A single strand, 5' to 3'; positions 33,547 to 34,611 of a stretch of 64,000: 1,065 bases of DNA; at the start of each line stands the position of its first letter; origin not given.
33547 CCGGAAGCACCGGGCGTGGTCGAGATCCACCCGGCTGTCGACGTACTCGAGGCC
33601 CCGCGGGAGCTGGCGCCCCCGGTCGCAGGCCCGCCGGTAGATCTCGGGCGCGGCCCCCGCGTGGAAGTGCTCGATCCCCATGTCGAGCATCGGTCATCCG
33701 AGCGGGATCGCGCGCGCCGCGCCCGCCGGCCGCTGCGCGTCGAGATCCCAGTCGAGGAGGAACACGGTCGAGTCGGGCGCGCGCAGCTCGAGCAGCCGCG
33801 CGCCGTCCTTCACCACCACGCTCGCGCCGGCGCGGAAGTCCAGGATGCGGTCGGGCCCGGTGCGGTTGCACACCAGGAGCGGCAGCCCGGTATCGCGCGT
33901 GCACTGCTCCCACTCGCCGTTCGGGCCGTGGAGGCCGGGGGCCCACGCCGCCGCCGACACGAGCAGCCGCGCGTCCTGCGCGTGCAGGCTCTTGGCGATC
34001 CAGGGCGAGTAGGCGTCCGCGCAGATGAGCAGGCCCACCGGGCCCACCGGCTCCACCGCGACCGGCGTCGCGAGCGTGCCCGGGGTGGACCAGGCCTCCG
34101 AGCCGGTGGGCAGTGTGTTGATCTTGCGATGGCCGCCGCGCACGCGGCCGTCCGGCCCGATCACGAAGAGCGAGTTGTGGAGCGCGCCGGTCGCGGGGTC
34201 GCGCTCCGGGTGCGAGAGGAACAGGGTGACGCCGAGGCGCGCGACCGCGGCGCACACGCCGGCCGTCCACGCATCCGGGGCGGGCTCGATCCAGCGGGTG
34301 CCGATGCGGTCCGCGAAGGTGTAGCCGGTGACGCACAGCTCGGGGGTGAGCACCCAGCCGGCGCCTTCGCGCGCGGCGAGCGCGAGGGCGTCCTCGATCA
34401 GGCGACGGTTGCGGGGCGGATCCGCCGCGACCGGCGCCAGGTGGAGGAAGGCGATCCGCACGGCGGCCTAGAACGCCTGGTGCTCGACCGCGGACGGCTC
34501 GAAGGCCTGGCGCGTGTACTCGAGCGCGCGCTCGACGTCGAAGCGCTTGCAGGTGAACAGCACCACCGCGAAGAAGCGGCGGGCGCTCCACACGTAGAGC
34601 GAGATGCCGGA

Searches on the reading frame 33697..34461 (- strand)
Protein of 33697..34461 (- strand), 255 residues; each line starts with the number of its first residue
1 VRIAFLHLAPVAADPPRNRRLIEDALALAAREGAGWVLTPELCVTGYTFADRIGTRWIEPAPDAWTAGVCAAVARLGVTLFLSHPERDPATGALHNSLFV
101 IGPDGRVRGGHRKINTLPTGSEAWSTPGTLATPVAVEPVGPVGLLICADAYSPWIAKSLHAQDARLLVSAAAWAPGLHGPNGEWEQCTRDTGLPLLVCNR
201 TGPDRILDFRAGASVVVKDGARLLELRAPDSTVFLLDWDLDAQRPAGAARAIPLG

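Call 4: search_protein_families(library=pfam, max_evalue=0.01, proteins=[window:33697-34461:-])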
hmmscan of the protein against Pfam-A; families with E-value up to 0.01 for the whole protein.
seq(255 aa): 1 family
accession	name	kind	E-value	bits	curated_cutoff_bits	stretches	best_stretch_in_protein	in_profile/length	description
PF00795.27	CN_hydrolase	-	2.5e-21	76.6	23.2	1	2-227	1-235/256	Carbon-nitrogen hydrolase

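Call 5: search_protein_families(library=ncbifam, max_evalue=0.01, proteins=[window:33697-34461:-])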
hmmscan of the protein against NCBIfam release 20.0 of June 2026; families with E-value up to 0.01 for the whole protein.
seq(255 aa): 8 families
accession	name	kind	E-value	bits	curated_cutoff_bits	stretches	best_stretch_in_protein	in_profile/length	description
NF040852.1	nitrile_Arch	equivalog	4e-12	45.8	500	1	1-168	1-167/262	nitrilase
NF010588.0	PRK13981.1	equivalog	3.7e-11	42.1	479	1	1-240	5-246/546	NAD+ synthase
TIGR03381.1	agmatine_aguB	equivalog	1.3e-08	34.5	410.25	1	13-243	12-258/279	N-carbamoylputrescine amidase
NF002730.0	PRK02628.1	equivalog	0.00013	20.2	473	1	2-109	14-118/677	NAD(+) synthase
TIGR04048.1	nitrile_sll0784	equivalog_domain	0.00015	20.9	502.6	1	62-168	76-180/301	Nit6803 family nitrilase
NF009803.0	PRK13287.1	equivalog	0.00015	20.7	406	1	62-175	81-193/333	formamidase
NF033621.1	de_GSH_amidase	exception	0.0025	17.2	355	1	22-178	20-177/260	deaminated glutathione amidase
TIGR00546.1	lnt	equivalog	0.0072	15.5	132.9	0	69-120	225-277/395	apolipoprotein N-acyltransferase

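Call 24: find_homologous_proteins(query=window:33697-34461:-)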
Query window:33697-34461:- (255 aa): 1509 proteins with E <= 0.001 among 8000 candidates; the best 120 are listed.
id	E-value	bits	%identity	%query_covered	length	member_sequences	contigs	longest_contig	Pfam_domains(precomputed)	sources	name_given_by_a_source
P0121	1.2e-157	541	95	100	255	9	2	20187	PF00795.28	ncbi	-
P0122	2.2e-145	501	87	100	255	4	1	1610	PF00795.28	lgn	-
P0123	1.2e-143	495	87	100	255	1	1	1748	PF00795.28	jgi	jgi:predicted amidohydrolase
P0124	5.5e-143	493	87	100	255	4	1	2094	PF00795.28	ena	-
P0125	4.6e-142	490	86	100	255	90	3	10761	PF00795.28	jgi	-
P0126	2.0e-140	485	85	100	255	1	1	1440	PF00795.28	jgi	jgi:predicted amidohydrolase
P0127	1.6e-139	482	83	100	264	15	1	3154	PF00795.28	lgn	-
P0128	4.3e-138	477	85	100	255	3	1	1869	PF00795.28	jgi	jgi:predicted amidohydrolase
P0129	5.5e-137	473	83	100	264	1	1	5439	PF00795.28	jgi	jgi:predicted amidohydrolase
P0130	4.0e-128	444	83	100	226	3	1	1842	PF00795.28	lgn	-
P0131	3.0e-125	435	75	100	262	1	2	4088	PF00795.28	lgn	-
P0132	3.7e-125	435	74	97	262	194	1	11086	PF00795.28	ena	-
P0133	3.2e-124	431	74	100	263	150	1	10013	PF00795.28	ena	-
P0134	1.1e-122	426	73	100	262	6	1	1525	PF00795.28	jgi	jgi:5-aminopentanamidase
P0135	7.5e-122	424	74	100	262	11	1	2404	PF00795.28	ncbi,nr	ncbi:MAG TPA: carbon-nitrogen hydrolase family protein [Methylomirabilota bacterium]|nr:carbon-nitro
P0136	9.9e-121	420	73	98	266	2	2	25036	PF00795.28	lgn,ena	-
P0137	2.0e-111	390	69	98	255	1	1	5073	PF00795.28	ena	-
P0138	5.4e-108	378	68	96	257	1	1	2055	PF00795.28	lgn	-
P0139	3.5e-107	376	66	97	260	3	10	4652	PF00795.28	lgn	-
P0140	5.1e-107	375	67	99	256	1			PF00795.28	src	-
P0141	5.0e-106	372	67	95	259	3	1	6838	PF00795.28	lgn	-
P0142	6.2e-106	372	67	100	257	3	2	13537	PF00795.28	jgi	jgi:omega-amidase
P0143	7.8e-106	371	67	99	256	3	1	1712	PF00795.28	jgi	jgi:predicted amidohydrolase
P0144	2.2e-105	370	68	95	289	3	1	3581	PF00795.28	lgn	-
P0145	4.1e-105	369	67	97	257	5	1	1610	PF00795.28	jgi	jgi:predicted amidohydrolase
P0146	4.3e-105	369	67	95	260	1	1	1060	PF00795.28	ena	-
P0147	5.8e-105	368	67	94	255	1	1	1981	PF00795.28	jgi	jgi:5-aminopentanamidase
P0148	6.4e-105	368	66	97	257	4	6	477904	PF00795.28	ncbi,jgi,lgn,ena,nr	ncbi:MAG TPA: carbon-nitrogen hydrolase family protein [Candidatus Nitrosotalea sp.]|jgi:predicted a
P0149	1.3e-104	367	66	97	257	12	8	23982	PF00795.28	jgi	jgi:predicted amidohydrolase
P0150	2.5e-104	366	65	95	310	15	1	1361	PF00795.28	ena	-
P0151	2.9e-104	366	68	98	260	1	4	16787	PF00795.28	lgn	-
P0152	3.2e-104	366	65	100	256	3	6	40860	PF00795.28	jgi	jgi:predicted amidohydrolase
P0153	3.5e-104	366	67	95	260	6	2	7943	PF00795.28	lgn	-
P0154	3.9e-104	366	66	95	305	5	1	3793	PF00795.28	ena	-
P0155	4.0e-104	366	67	95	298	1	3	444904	PF00795.28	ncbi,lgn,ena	-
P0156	4.6e-104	365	67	97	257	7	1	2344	PF00795.28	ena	-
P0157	4.7e-104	365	65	100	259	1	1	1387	PF00795.28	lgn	-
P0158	5.3e-104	365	66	97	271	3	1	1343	PF00795.28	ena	-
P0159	5.6e-104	365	67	96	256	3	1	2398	PF00795.28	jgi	jgi:predicted amidohydrolase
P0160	6.2e-104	365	65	96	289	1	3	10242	PF00795.28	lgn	-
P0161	6.3e-104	365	66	96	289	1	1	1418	PF00795.28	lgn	-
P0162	6.7e-104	365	67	96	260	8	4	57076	PF00795.28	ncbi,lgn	-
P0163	7.6e-104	365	66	97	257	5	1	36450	PF00795.28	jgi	-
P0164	9.5e-104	364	66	97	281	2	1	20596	PF00795.28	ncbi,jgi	jgi:predicted amidohydrolase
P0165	1.1e-103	364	68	96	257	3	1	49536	PF00795.28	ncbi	ncbi:MAG TPA: carbon-nitrogen hydrolase family protein [Methylomirabilota bacterium]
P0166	1.2e-103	364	67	95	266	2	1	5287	PF00795.28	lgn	-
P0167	1.3e-103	364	67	95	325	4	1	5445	PF00795.28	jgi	jgi:predicted amidohydrolase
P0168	1.4e-103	364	66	98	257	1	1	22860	PF00795.28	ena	-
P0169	1.6e-103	364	66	95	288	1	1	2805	PF00795.28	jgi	jgi:predicted amidohydrolase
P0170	1.6e-103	364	65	96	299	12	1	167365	PF00795.28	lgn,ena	-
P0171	1.6e-103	364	65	95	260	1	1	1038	PF00795.28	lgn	-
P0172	2.0e-103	363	67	95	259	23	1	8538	PF00795.28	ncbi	-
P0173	2.4e-103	363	66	95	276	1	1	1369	PF00795.28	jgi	jgi:predicted amidohydrolase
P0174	2.4e-103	363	65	95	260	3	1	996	PF00795.28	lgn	-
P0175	3.6e-103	362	65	95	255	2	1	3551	PF00795.28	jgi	jgi:N-carbamoylputrescine amidase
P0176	3.7e-103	362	67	97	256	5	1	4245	PF00795.28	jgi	jgi:predicted amidohydrolase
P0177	4.3e-103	362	64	98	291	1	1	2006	PF00795.28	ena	-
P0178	4.7e-103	362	66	95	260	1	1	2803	PF00795.28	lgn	-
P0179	5.2e-103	362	65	99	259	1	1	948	PF00795.28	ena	-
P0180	5.6e-103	362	68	95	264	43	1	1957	PF00795.28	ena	-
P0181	5.6e-103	362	64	100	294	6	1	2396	PF00795.28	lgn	-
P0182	5.6e-103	362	67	96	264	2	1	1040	PF00795.28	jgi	jgi:predicted amidohydrolase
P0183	6.2e-103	362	67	100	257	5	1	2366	PF00795.28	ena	-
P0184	6.3e-103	362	69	95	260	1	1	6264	PF00795.28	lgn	-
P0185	6.5e-103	362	64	96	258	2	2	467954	PF00795.28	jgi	jgi:omega-amidase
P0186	6.7e-103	362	66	95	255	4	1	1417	PF00795.28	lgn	-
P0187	8.6e-103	361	62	100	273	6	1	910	PF00795.28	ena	-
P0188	9.1e-103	361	65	94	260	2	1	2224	PF00795.28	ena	-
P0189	9.5e-103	361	66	98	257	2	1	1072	PF00795.28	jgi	jgi:predicted amidohydrolase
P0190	1.2e-102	361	68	95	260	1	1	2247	PF00795.28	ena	-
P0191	1.3e-102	361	68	95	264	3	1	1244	PF00795.28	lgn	-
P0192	1.3e-102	361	64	95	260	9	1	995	PF00795.28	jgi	jgi:5-aminopentanamidase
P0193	1.3e-102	361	65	95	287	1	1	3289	PF00795.28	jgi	-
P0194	1.5e-102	360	62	100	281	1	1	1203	PF00795.28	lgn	-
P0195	1.6e-102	360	64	98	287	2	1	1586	PF00795.28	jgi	jgi:predicted amidohydrolase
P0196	2.3e-102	360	67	95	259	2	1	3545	PF00795.28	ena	-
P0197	2.4e-102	360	64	97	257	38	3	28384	PF00795.28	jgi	jgi:predicted amidohydrolase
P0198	2.4e-102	360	65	94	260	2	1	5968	PF00795.28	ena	-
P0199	3.2e-102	359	65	95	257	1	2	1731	PF00795.28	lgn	-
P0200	3.4e-102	359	65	96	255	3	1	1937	PF00795.28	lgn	-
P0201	3.4e-102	359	67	91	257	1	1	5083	PF00795.28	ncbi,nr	ncbi:MAG TPA: carbon-nitrogen hydrolase family protein [Methylomirabilota bacterium]|nr:carbon-nitro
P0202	3.6e-102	359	66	94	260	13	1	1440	PF00795.28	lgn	-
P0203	4.3e-102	359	67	96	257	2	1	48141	PF00795.28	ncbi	ncbi:MAG TPA: carbon-nitrogen hydrolase family protein [Methylomirabilota bacterium]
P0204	4.8e-102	359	66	94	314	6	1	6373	PF00795.28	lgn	-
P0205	4.9e-102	359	66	95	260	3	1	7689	PF00795.28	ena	-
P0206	4.9e-102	359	65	95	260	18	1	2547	PF00795.28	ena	-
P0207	5.1e-102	359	65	95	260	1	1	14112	PF00795.28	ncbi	-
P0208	5.4e-102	359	65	95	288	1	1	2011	PF00795.28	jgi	jgi:predicted amidohydrolase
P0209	5.5e-102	359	67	98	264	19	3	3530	PF00795.28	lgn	-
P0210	5.7e-102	359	67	95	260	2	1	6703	PF00795.28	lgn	-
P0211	6.7e-102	358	64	95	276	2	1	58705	PF00795.28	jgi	-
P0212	7.3e-102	358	64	95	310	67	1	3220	PF00795.28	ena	-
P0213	7.7e-102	358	63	96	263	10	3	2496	PF00795.28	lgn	-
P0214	8.6e-102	358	67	95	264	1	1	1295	PF00795.28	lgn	-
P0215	8.7e-102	358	65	96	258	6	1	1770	PF00795.28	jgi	jgi:predicted amidohydrolase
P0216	8.8e-102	358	65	99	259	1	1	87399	PF00795.28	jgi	-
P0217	8.8e-102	358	64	97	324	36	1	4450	PF00795.28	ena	-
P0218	9.5e-102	358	65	96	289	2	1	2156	PF00795.28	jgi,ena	-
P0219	1.0e-101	358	64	96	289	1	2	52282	PF00795.28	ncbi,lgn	ncbi:MAG: carbon-nitrogen hydrolase family protein [Candidatus Entotheonellia bacterium]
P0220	1.1e-101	358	65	99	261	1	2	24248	PF00795.28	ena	-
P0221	1.1e-101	358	65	95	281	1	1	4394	PF00795.28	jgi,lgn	jgi:predicted amidohydrolase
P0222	1.3e-101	357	65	95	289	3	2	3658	PF00795.28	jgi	jgi:N-carbamoylputrescine amidase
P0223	1.4e-101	357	64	95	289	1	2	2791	PF00795.28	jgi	jgi:predicted amidohydrolase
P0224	1.9e-101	357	68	95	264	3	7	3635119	PF00795.28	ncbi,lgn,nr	ncbi:MAG: Carbon-nitrogen hydrolase [Nitrospira sp.]|nr:MAG: Carbon-nitrogen hydrolase [Nitrospira s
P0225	2.1e-101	357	64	96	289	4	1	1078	PF00795.28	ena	-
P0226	2.1e-101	357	65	95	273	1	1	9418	PF00795.28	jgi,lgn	jgi:predicted amidohydrolase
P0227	2.3e-101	357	64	97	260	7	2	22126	PF00795.28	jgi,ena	jgi:predicted amidohydrolase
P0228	2.5e-101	356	63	99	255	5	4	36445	PF00795.28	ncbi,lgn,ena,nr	ncbi:MAG TPA: carbon-nitrogen hydrolase family protein [Candidatus Bathyarchaeia archaeon]|nr:carbon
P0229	2.6e-101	356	62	100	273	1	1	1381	PF00795.28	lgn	-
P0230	2.7e-101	356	65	95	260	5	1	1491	PF00795.28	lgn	-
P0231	3.0e-101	356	64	98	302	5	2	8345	PF00795.28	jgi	jgi:5-aminopentanamidase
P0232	3.3e-101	356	67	95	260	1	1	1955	PF00795.28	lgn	-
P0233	3.8e-101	356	63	96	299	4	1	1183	PF00795.28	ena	-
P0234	3.8e-101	356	65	95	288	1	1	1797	PF00795.28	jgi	jgi:predicted amidohydrolase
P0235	4.0e-101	356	65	95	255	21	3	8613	PF00795.28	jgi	jgi:predicted amidohydrolase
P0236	4.6e-101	356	65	94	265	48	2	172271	PF00795.28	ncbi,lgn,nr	ncbi:MAG: carbon-nitrogen hydrolase family protein [Nitrospira sp.]|nr:carbon-nitrogen hydrolase fam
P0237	4.7e-101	356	64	96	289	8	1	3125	PF10518.15,PF00795.28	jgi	jgi:5-aminopentanamidase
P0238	5.4e-101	355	67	95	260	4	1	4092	PF00795.28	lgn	-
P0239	5.5e-101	355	65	95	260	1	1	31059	PF00795.28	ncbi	-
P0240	5.6e-101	355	65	96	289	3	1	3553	PF00795.28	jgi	jgi:5-aminopentanamidase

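Call 28: find_related_loci(query=A2, collection=metagenome_contigs, flank=8000)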
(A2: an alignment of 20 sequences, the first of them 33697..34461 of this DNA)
Query A2 (255 aa) in metagenome_contigs; peptide patterns used: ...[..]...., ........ (x = any residue, [..] = any of these).
573 stretches matched a pattern; 484 encode a relative of the query (tblastn E <= 1e-3); the best 80 are kept; 80 distinct loci.
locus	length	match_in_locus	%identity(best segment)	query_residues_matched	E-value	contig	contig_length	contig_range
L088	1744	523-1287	94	1-255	7e-169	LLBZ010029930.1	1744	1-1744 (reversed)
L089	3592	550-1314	94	1-255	1e-161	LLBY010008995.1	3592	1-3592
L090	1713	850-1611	85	1-254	7e-151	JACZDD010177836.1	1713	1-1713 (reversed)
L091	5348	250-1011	88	1-254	8e-140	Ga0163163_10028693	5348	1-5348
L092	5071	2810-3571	88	1-254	3e-140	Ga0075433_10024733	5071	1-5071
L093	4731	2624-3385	86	1-254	4e-138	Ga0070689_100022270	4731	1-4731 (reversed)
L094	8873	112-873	86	1-254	1e-136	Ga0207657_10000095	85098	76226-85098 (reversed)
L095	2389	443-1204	86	1-254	1e-144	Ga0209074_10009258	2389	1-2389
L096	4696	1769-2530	86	1-254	5e-137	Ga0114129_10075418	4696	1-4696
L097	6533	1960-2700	74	1-247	4e-125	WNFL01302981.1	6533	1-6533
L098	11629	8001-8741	74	1-247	2e-125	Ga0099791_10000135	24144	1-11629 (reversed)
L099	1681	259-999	75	1-247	5e-134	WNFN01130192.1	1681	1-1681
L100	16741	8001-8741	75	1-247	3e-124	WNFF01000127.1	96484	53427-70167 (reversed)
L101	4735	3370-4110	75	1-247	2e-125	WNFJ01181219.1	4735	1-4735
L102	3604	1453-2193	74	1-247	2e-127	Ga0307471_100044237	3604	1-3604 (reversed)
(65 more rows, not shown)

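Call 34: search_solved_structures(query=A2, max_evalue=0.00001, show_alignments=1)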
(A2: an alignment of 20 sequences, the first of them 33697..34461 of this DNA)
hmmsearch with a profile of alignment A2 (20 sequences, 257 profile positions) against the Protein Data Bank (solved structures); distinct sequences matched with E-value up to 0.00001: 37.
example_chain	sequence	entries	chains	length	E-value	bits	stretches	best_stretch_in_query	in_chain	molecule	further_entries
1j31_A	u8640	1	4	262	3.5e-16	62.3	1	3-243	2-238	Hypothetical protein PH0642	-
3ivz_A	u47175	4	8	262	3.7e-16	62.2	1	3-232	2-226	Nitrilase | Beta ureidopropionase (Beta-alanine synthase)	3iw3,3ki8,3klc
7ovg_A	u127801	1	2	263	7.8e-15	57.9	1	2-243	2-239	CN hydrolase domain-containing protein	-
5jqn_A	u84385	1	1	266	9.4e-15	57.6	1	2-240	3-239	Aliphatic amidase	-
6ypa_A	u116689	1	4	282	9.9e-15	57.6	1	2-243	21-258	CN hydrolase domain-containing protein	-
3hkx_A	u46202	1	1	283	1.2e-14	57.3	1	2-240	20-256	Amidase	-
4izt_A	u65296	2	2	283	6.1e-14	55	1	2-240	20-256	Amidase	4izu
4izw_A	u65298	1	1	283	2.3e-13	53.1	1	2-240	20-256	Amidase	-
5ny2_A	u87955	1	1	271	3.4e-13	52.5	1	2-240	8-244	Amidase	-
4izs_A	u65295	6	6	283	3.9e-13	52.3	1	2-240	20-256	Amidase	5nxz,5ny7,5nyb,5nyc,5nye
5nz5_A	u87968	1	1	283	4.5e-13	52.1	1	2-240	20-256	Amidase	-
4izv_A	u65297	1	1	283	2.1e-12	50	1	2-240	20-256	Amidase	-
5h8i_A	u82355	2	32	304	6e-12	48.4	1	14-214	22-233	N-carbamoylputrescine amidohydrolase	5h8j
2w1v_A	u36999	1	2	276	1.2e-11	47.5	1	3-244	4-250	NITRILASE HOMOLOG 2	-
5h8k_A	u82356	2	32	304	2.3e-10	43.2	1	14-214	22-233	N-carbamoylputrescine amidohydrolase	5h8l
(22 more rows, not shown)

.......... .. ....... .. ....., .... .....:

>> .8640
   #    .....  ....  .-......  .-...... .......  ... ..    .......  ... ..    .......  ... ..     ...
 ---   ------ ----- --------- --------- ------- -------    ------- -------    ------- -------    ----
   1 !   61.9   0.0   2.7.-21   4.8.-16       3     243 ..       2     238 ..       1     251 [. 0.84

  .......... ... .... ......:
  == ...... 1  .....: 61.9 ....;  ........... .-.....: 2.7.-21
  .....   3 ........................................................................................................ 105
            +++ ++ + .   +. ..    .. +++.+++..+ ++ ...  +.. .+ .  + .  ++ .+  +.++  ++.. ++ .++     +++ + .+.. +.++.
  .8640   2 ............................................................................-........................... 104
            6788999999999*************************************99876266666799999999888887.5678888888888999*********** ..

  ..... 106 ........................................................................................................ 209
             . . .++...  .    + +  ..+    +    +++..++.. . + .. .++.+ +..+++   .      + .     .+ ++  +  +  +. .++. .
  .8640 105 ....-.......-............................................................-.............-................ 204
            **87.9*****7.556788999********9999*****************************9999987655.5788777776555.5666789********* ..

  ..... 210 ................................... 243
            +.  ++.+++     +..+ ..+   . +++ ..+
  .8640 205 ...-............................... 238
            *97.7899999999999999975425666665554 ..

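Call 46: search_protein_families(library=padloc, max_evalue=0.001, proteins=[window:33697-34461:-])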
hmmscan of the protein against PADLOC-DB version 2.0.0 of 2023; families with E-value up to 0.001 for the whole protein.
window:33697-34461:- (255 aa): 0 families
